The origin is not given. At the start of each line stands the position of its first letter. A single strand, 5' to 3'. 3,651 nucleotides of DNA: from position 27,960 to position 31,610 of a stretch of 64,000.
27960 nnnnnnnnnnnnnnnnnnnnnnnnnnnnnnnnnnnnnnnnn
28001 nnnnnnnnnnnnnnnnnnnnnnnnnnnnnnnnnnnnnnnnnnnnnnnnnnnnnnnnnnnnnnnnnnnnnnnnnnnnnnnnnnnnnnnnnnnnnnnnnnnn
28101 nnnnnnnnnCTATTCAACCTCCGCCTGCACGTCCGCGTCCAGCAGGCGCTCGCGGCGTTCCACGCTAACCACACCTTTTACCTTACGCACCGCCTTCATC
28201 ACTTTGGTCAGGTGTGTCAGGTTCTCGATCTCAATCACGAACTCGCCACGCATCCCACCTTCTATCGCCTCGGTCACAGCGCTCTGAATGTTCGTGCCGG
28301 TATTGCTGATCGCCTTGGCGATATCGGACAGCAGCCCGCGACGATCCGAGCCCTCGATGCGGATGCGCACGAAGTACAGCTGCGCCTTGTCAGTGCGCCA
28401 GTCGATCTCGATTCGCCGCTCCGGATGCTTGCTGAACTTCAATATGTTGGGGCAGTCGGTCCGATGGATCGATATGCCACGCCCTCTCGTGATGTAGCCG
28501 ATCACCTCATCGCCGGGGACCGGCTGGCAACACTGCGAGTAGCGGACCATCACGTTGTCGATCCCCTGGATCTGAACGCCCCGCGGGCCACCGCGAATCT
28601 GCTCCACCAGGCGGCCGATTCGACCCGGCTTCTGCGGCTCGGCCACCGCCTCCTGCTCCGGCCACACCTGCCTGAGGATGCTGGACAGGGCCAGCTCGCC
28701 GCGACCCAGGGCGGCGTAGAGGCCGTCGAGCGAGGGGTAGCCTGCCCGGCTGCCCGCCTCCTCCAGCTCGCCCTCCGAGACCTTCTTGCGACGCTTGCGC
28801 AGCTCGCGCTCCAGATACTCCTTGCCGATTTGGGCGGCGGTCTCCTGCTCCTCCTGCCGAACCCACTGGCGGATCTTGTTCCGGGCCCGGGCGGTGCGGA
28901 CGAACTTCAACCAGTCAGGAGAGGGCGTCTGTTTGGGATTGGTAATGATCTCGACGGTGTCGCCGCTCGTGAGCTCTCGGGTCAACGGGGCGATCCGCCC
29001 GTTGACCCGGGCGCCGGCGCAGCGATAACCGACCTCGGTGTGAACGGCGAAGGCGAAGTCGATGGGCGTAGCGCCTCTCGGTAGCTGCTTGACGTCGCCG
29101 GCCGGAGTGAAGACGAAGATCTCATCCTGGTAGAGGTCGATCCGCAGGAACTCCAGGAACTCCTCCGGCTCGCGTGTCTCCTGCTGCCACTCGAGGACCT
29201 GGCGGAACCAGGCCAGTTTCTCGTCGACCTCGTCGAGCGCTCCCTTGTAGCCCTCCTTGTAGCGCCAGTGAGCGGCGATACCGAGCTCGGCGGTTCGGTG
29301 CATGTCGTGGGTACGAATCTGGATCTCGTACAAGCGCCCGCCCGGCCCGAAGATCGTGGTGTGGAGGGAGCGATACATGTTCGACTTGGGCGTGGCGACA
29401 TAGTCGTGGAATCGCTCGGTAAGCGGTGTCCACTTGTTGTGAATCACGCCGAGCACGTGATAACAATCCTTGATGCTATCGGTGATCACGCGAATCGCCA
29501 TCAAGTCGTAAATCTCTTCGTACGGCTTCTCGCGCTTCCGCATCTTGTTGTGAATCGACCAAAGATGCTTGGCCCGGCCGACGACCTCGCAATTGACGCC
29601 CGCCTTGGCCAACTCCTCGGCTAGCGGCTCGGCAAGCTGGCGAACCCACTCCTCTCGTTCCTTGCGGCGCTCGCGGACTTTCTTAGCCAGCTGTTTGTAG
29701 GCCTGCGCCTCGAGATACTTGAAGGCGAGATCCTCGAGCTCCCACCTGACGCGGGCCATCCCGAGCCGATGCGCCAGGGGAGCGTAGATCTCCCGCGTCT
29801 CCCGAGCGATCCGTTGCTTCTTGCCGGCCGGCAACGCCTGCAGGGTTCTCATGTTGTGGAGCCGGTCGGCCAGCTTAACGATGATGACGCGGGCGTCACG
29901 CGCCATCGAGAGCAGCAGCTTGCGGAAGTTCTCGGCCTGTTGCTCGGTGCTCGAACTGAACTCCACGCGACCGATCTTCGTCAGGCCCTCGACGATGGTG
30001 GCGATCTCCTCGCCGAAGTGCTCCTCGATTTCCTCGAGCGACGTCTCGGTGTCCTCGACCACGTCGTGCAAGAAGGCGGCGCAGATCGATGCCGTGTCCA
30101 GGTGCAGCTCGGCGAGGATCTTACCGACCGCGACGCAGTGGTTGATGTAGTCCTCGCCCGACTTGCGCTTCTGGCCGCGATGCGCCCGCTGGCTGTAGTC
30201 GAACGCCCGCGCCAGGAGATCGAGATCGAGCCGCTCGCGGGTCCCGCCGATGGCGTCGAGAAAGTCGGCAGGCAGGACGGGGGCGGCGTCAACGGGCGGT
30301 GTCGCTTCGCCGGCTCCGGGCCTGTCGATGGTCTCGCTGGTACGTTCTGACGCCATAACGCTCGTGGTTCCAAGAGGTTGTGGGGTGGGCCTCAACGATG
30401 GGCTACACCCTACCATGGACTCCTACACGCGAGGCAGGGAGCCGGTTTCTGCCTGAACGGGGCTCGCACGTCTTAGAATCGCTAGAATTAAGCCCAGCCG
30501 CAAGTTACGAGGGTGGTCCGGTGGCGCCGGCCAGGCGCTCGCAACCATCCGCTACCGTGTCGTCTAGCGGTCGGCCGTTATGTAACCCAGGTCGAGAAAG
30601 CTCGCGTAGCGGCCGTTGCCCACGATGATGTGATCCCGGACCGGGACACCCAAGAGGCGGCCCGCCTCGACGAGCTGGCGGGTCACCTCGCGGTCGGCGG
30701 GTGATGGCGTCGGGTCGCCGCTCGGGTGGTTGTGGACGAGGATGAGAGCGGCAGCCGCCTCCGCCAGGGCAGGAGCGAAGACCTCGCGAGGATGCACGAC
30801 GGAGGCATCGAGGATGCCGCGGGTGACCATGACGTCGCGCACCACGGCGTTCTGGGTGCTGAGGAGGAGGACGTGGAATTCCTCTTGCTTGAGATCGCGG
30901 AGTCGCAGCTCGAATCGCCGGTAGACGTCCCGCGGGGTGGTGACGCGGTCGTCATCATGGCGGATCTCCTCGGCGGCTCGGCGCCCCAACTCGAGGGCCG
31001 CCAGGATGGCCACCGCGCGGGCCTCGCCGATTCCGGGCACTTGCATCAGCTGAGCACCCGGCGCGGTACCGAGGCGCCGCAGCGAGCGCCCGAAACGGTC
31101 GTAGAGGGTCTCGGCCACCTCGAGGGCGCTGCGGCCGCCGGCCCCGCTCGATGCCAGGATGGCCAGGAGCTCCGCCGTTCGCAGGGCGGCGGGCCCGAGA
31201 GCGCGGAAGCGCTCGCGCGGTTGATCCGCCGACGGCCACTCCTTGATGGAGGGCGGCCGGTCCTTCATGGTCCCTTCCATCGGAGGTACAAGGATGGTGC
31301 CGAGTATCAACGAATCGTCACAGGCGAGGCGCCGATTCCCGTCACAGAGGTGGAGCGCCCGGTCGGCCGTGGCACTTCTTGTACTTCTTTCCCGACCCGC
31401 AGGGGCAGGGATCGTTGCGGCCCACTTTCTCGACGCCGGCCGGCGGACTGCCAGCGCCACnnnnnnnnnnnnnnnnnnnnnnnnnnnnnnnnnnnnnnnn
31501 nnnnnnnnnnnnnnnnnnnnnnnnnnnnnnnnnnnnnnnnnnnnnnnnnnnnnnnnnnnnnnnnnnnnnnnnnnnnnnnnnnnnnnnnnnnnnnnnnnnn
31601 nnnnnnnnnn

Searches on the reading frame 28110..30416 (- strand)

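Call 9: search_protein_families(library=pfam, proteins=[window:28110-30416:-])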
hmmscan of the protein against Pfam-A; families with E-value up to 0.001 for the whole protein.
window:28110-30416:- (768 aa): 8 families
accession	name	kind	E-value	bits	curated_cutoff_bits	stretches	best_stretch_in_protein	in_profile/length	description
PF13328.12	HD_4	-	3.9e-53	179.8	27.2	1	71-220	1-155/156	HD domain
PF04607.23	RelA_SpoT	-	2.9e-42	143.9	27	1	280-389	1-111/113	Region found in RelA / SpoT proteins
PF02824.27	TGS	-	1.3e-21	76.9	22.2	1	433-492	1-60/60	TGS domain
PF19296.4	RelA_AH_RIS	-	1.8e-19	71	23.8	1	505-667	3-184/185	RelA/SpoT, AH and RIS domains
PF13291.12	ACT_4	-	5.1e-19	69.2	27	1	679-754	3-80/80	ACT domain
PF01966.28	HD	-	1.5e-11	45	22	1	90-189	1-116/116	HD domain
PF01842.31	ACT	-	1.5e-07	31.5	27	1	684-747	2-65/66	ACT domain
PF22629.2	ACT_AHAS_ss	-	8.1e-07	29.6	27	1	690-750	6-66/67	AHAS small subunit-like ACT domain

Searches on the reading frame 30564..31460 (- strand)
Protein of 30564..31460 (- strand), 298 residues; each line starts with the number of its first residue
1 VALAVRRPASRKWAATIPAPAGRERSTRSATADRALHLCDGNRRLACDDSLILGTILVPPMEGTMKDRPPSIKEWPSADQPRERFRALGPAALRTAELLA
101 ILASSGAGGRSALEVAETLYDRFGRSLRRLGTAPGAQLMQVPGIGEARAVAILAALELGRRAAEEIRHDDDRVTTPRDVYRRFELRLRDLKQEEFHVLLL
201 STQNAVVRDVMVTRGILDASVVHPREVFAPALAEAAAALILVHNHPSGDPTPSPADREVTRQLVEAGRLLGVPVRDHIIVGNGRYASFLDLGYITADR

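Call 9: search_protein_families(library=pfam, proteins=[window:30564-31460:-])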
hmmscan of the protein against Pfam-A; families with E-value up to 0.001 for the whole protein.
window:30564-31460:- (298 aa): 2 families
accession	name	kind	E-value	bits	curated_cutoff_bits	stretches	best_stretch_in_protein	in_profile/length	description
PF04002.20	RadC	-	1.1e-41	141.9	22.1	1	174-291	2-119/121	RadC-like JAB domain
PF20582.4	UPF0758_N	-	8.3e-22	77.5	27.1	1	72-150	1-77/77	UPF0758 N-terminal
